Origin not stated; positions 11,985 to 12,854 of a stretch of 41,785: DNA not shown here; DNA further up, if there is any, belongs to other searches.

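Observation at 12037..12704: Lipoprotein trypsin-like serine protease and a 33-aa membrane peptide translationally chained inside the lysis cassette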

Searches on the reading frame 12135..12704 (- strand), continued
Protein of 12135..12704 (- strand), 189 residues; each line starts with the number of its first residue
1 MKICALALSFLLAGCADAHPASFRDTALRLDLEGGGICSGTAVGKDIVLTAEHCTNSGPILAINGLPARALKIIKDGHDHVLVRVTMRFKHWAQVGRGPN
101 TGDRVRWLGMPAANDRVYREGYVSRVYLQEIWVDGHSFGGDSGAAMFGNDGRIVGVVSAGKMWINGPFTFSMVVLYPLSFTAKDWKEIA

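Call 56: find_homologous_proteins(query=A1, max_evalue=1e-15)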
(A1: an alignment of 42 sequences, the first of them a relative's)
Query A1 (42 sequences) (189 aa, profile of the alignment): 148 proteins with E <= 1e-15 among 8000 candidates; the best 120 are listed.
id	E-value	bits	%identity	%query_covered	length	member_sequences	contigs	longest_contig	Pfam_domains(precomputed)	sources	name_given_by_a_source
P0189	1.9e-78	280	61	100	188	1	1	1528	PF13365.13,PF00089.33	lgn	-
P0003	4.6e-78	279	70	100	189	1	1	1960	PF13365.13,PF00089.33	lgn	-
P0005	4.7e-78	279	67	100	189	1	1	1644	PF13365.13,PF00089.33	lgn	-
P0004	9.6e-78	278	69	99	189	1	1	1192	PF13365.13,PF00089.33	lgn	-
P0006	1.1e-77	278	69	100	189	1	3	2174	PF13365.13,PF00089.33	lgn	-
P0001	1.7e-77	277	100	100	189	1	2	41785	PF13365.13,PF00089.33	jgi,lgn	jgi:hypothetical protein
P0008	2.0e-77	277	65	97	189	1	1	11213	PF13365.13,PF00089.33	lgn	-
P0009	3.2e-77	276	64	99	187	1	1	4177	PF13365.13,PF00089.33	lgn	-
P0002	9.0e-77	275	74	93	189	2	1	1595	PF13365.13,PF00089.33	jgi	jgi:V8-like Glu-specific endopeptidase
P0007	1.9e-76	274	67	100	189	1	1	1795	PF13365.13,PF00089.33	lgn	-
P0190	3.3e-73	263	60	99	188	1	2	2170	PF13365.13,PF00089.33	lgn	-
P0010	3.9e-73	263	59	99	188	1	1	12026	PF13365.13,PF00089.33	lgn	-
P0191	9.4e-73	262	58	100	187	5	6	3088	PF13365.13,PF00089.33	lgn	-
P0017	4.9e-72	259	47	99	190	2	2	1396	PF13365.13,PF00089.33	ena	-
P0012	3.1e-71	257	54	93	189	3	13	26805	PF13365.13,PF00089.33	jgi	jgi:hypothetical protein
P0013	6.1e-71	256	51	93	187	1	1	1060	PF13365.13,PF00089.33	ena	-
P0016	2.6e-68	247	49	93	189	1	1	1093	PF13365.13,PF00089.33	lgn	-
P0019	2.7e-67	244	46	98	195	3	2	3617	PF13365.13,PF00089.33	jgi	jgi:hypothetical protein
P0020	1.4e-65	238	47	100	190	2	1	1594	PF13365.13,PF00089.33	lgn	-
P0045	4.0e-64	234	44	92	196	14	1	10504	PF13365.13,PF00089.33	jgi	jgi:hypothetical protein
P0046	5.2e-64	233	40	93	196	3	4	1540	PF13365.13,PF00089.33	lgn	-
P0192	1.5e-63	232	44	98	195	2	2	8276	PF13365.13,PF00089.33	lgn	-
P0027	2.0e-63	231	40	92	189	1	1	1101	PF13365.13,PF00089.33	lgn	-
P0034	3.1e-63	231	37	85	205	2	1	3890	PF13365.13,PF00089.33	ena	-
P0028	8.7e-63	229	39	93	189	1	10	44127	PF13365.13,PF00089.33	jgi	jgi:V8-like Glu-specific endopeptidase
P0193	2.6e-62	228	46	99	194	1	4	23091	PF13365.13,PF00089.33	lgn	-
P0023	6.9e-61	223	44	87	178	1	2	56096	PF13365.13,PF00089.33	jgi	jgi:V8-like Glu-specific endopeptidase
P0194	1.1e-59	219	43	88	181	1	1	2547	PF13365.13,PF00089.33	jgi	jgi:V8-like Glu-specific endopeptidase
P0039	2.1e-59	218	36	95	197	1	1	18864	PF13365.13,PF00089.33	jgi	jgi:hypothetical protein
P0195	2.2e-59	218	37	99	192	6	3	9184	PF13365.13,PF00089.33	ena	-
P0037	5.7e-59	217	36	96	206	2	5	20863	PF13365.13,PF00089.33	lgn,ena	-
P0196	1.1e-58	216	37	97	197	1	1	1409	PF13365.13,PF00089.33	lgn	-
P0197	1.6e-58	215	39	70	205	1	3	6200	PF13365.13,PF00089.33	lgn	-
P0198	1.8e-58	215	41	81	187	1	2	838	PF13365.13,PF00089.33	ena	-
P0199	3.3e-58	214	39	98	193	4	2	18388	PF13365.13,PF00089.33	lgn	-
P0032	9.0e-58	213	39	88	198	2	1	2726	PF13365.13,PF00089.33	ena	-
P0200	1.6e-57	212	42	88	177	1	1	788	PF13365.13,PF00089.33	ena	-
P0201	4.9e-57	210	41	88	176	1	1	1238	PF13365.13,PF00089.33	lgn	-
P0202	6.6e-57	210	39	98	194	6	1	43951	PF13365.13,PF00089.33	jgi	jgi:S1-C subfamily serine protease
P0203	6.7e-57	210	38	93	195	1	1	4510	PF13365.13,PF00089.33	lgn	-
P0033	8.4e-56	206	39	98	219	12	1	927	PF13365.13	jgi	-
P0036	1.1e-55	206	43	73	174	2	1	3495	PF13365.13,PF00089.33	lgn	-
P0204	1.5e-55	206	40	87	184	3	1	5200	PF13365.13,PF00089.33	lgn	-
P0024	1.6e-55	205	45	73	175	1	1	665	PF13365.13,PF00089.33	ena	-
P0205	2.6e-55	205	38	86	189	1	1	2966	PF13365.13,PF00089.33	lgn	-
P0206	4.0e-55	204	37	90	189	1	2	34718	PF13365.13,PF00089.33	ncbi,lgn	-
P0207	1.1e-54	203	41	74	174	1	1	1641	PF13365.13,PF00089.33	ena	-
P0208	1.5e-54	202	39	99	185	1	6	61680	PF13365.13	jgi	jgi:hypothetical protein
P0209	2.0e-54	202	45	89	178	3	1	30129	PF13365.13,PF00089.33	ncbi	-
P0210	2.7e-54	201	42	72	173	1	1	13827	PF13365.13,PF00089.33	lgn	-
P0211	4.7e-54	201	41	73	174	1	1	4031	PF13365.13,PF00089.33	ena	-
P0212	8.7e-54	200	42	74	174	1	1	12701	PF13365.13,PF00089.33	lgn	-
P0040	1.3e-53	199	39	73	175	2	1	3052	PF13365.13,PF00089.33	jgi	jgi:V8-like Glu-specific endopeptidase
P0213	1.4e-53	199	43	77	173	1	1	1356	PF13365.13,PF00089.33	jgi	jgi:hypothetical protein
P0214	1.6e-53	199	41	74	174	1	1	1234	PF13365.13,PF00089.33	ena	-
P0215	1.7e-53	199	41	72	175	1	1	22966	PF13365.13,PF00089.33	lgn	-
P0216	1.7e-53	199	43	72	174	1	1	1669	PF13365.13,PF00089.33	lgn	-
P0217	3.1e-53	198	42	73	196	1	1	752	PF13365.13,PF00089.33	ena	-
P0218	3.4e-53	198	40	73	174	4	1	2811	PF13365.13,PF00089.33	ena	-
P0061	3.6e-53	198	37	93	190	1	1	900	PF13365.13,PF00089.33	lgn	-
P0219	4.3e-53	198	40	95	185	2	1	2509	PF13365.13,PF00089.33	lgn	-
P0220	4.5e-53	197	41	74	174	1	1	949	PF13365.13,PF00089.33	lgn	-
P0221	1.2e-52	196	42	73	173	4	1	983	PF13365.13,PF00089.33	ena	-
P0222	2.0e-52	195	37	97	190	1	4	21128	PF13365.13,PF00089.33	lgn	-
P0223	2.2e-52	195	41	74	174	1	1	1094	PF13365.13,PF00089.33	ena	-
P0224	2.3e-52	195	37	81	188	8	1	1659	PF13365.13,PF00089.33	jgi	jgi:hypothetical protein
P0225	5.4e-52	194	38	93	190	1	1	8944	PF13365.13,PF00089.33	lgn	-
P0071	7.0e-52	194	36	98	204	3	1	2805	PF13365.13,PF00089.33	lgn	-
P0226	1.6e-51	192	41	72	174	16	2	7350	PF13365.13,PF00089.33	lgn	-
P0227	1.6e-51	192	36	80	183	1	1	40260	PF13365.13,PF00089.33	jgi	-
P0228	2.6e-51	192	37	93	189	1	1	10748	PF13365.13,PF00089.33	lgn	-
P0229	3.7e-51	191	38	80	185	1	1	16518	PF13365.13,PF00089.33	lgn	-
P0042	8.8e-51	190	34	92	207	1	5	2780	PF13365.13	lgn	-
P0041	1.0e-50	190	35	80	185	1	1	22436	PF13365.13,PF00089.33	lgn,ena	-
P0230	1.5e-50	189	40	86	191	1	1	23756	PF13365.13,PF00089.33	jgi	jgi:S1-C subfamily serine protease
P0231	1.9e-50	189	36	80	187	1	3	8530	PF13365.13,PF00089.33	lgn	-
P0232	2.0e-50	189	33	99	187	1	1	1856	PF13365.13,PF00089.33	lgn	-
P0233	2.1e-50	189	38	92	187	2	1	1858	PF13365.13,PF00089.33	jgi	jgi:hypothetical protein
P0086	3.2e-50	188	38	80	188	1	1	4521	PF13365.13,PF00089.33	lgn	-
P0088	5.5e-50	187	43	91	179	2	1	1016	PF13365.13,PF00089.33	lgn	-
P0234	8.7e-50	187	38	78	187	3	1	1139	PF13365.13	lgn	-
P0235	1.4e-49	186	35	99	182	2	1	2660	PF13365.13,PF00089.33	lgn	-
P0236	2.3e-49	185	34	81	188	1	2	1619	PF13365.13,PF00089.33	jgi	jgi:V8-like Glu-specific endopeptidase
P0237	3.3e-48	182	34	80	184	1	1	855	PF13365.13,PF00089.33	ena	-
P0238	5.0e-48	181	43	90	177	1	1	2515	PF13365.13,PF00089.33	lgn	-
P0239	7.8e-48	180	45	70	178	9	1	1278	PF13365.13,PF00089.33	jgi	-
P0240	9.8e-48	180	35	81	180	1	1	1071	PF13365.13,PF00089.33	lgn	-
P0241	1.2e-47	180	36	95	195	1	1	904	PF13365.13,PF00089.33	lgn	-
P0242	1.9e-47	179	33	98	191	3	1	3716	PF13365.13,PF00089.33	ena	-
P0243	2.1e-47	179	34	80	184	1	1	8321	PF13365.13,PF00089.33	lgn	-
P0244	3.7e-47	178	35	99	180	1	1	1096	PF13365.13,PF00089.33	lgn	-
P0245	3.8e-47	178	34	99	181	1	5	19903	PF13365.13,PF00089.33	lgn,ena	-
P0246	4.1e-47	178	40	94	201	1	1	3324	PF13365.13,PF00089.33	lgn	-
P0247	8.8e-47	177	35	81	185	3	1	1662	PF13365.13,PF00089.33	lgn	-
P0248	1.9e-46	176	43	83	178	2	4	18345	PF13365.13,PF00089.33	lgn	-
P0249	2.4e-46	176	41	72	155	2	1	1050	PF13365.13,PF00089.33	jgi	jgi:V8-like Glu-specific endopeptidase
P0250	2.5e-46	175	40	92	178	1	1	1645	PF13365.13,PF00089.33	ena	-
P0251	2.5e-46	175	40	92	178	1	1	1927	PF13365.13,PF00089.33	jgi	-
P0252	2.8e-46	175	33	80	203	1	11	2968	PF13365.13,PF00089.33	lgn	-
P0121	4.3e-46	175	36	90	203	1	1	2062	PF13365.13,PF00089.33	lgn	-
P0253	4.3e-46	175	34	96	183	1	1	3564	PF13365.13,PF00089.33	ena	-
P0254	4.6e-46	175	38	80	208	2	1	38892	PF13365.13,PF00089.33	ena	-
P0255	5.6e-46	174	33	99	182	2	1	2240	PF13365.13,PF00089.33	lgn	-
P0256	5.7e-46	174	36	87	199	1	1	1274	PF13365.13,PF00089.33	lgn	-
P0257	7.5e-46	174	36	92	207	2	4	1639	PF13365.13,PF00089.33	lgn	-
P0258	9.5e-46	174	39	90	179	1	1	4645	PF13365.13,PF00089.33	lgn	-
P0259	1.1e-45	173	40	98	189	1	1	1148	PF13365.13,PF00089.33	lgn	-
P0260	1.1e-45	173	32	96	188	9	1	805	PF13365.13,PF00089.33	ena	-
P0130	1.5e-45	173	35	80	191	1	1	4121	PF13365.13,PF00089.33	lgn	-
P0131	1.5e-45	173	38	80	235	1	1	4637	PF13365.13,PF00089.33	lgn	-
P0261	2.1e-45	172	42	81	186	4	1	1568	PF13365.13,PF00089.33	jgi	jgi:hypothetical protein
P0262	2.2e-45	172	35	80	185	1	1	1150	PF13365.13,PF00089.33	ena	-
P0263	4.2e-45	171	34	99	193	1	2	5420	PF13365.13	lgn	-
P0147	1.7e-44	170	34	92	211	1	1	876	PF13365.13,PF00089.33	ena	-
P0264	4.2e-44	168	33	98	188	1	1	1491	PF13365.13,PF00089.33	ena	-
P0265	8.2e-44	167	37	80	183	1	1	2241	PF13365.13,PF00089.33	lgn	-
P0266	9.1e-44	167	37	74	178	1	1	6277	PF13365.13,PF00089.33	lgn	-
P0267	2.1e-43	166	37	87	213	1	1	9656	PF13365.13,PF00089.33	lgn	-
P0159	4.4e-43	165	30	89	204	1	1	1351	PF13365.13,PF00089.33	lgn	-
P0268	5.7e-43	165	34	80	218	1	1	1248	PF13365.13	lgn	-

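Call 57: list_cluster_members(proteins=[P0206, P0209, P0001, P0015])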
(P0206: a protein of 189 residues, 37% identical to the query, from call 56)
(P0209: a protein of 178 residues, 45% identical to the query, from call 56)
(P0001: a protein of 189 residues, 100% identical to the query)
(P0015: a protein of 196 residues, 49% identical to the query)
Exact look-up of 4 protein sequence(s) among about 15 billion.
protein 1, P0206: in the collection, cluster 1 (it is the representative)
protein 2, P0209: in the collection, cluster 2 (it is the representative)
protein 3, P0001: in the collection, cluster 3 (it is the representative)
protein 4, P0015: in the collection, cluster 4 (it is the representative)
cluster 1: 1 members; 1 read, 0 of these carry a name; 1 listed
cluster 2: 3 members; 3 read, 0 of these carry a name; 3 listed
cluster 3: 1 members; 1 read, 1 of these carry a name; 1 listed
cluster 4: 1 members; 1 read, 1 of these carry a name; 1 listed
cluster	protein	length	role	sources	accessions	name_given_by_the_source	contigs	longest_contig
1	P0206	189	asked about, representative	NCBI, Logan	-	-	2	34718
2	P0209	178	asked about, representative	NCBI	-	-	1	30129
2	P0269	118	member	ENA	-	-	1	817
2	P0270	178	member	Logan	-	-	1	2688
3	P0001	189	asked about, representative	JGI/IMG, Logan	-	hypothetical protein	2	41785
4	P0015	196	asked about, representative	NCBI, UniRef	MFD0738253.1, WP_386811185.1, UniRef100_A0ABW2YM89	trypsin-like serine peptidase [Lysobacter koreensis] | Serine protease n=1 Tax=Lysobacter koreensis TaxID=266122 RepID=A0ABW2YM89_9GAMM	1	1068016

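Call 70: find_encoding_contigs(protein=P0008, flank=4000, max_places=1)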
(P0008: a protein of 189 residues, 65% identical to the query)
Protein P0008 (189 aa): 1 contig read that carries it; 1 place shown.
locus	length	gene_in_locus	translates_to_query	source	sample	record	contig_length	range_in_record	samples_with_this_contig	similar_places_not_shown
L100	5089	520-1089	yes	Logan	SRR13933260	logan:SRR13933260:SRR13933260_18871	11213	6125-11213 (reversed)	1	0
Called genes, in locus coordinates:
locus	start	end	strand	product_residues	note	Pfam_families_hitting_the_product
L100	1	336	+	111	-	?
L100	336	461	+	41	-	-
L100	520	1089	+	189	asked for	PF00089:Trypsin (faint), PF13365:Trypsin_2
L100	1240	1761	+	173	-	-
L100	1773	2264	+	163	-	PF03245:Phage_lysis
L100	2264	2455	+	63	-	-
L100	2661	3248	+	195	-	-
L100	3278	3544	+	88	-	-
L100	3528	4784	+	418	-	PF04466:Terminase_3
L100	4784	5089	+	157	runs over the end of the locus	PF23899:SU10_portal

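Call 71: find_encoding_contigs(protein=P0010, flank=4000, max_places=1)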
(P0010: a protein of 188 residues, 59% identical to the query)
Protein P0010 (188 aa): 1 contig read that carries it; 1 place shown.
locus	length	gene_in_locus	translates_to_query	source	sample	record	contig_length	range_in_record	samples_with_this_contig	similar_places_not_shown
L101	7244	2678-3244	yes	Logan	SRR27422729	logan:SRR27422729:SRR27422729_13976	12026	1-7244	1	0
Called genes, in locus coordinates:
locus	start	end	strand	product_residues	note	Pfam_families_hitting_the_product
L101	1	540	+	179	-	?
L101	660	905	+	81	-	-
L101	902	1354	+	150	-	-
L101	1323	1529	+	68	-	-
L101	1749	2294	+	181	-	-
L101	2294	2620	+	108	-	-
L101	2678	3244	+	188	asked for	PF00089:Trypsin (weak), PF13365:Trypsin_2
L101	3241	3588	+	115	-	-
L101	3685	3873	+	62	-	-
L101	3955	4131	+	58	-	-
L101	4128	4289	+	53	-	-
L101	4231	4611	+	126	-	-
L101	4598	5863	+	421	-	PF03237:Terminase_6N, PF17289:Terminase_6C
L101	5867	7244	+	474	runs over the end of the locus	PF13264:DUF4055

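Call 78: find_encoding_contigs(protein=P0001, flank=6000, max_places=2)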
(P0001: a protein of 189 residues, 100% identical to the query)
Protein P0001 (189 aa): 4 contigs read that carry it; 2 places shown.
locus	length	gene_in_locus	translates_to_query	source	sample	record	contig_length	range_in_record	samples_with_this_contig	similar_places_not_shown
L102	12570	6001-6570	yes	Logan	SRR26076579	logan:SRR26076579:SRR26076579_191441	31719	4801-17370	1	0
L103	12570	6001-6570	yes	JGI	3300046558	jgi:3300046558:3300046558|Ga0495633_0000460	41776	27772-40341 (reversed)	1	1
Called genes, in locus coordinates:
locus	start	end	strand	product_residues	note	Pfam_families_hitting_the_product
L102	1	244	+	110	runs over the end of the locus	PF07102:YbcO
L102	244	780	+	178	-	-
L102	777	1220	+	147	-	-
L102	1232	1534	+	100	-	-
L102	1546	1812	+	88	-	-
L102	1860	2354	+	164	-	PF13392:HNH_3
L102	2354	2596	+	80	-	-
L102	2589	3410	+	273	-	-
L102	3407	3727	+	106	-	-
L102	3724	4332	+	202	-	-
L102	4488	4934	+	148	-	-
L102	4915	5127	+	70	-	-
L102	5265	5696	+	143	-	PF00959:Phage_lysozyme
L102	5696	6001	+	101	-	-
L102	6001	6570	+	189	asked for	PF00089:Trypsin (faint), PF13365:Trypsin_2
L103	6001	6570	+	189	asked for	PF00089:Trypsin (faint), PF13365:Trypsin_2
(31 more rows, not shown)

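Call 79: find_related_loci(query=A2, collection=metagenome_contigs, flank=3000)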
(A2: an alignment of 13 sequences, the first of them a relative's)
Query A2 (189 aa) in metagenome_contigs; peptide patterns used: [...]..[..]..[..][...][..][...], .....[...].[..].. (x = any residue, [..] = any of these).
173 stretches matched a pattern; 14 encode a relative of the query (tblastn E <= 1e-3); 14 distinct loci.
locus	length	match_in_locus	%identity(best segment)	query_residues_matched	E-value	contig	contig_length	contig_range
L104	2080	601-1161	44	1-188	3e-44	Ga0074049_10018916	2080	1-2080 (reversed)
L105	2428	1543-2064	44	14-188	3e-42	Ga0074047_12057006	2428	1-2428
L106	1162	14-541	42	1-178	5e-42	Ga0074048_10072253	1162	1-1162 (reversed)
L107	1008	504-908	49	14-148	4e-37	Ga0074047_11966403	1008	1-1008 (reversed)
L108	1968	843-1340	44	8-172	4e-33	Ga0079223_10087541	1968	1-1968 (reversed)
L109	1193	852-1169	50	1-109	7e-33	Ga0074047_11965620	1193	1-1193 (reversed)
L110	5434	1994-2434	43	23-180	7e-32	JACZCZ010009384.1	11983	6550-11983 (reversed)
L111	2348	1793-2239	42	13-159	3e-30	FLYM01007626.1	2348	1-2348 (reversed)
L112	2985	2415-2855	38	23-172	2e-27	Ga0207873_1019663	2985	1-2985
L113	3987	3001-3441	38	23-172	2e-26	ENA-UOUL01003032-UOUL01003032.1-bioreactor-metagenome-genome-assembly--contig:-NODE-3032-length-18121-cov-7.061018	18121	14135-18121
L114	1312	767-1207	38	23-172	2e-26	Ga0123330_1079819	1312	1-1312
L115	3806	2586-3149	37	3-181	1e-25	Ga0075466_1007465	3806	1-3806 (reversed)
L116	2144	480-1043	37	3-181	2e-25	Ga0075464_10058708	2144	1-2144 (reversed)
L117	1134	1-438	37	41-181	1e-19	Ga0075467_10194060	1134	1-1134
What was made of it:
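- Tried and rejected: Metagenome scan for closer relatives, meant to test conservation of the window's 33-aa ORF, gave nothing above about 50% identity (call 79).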
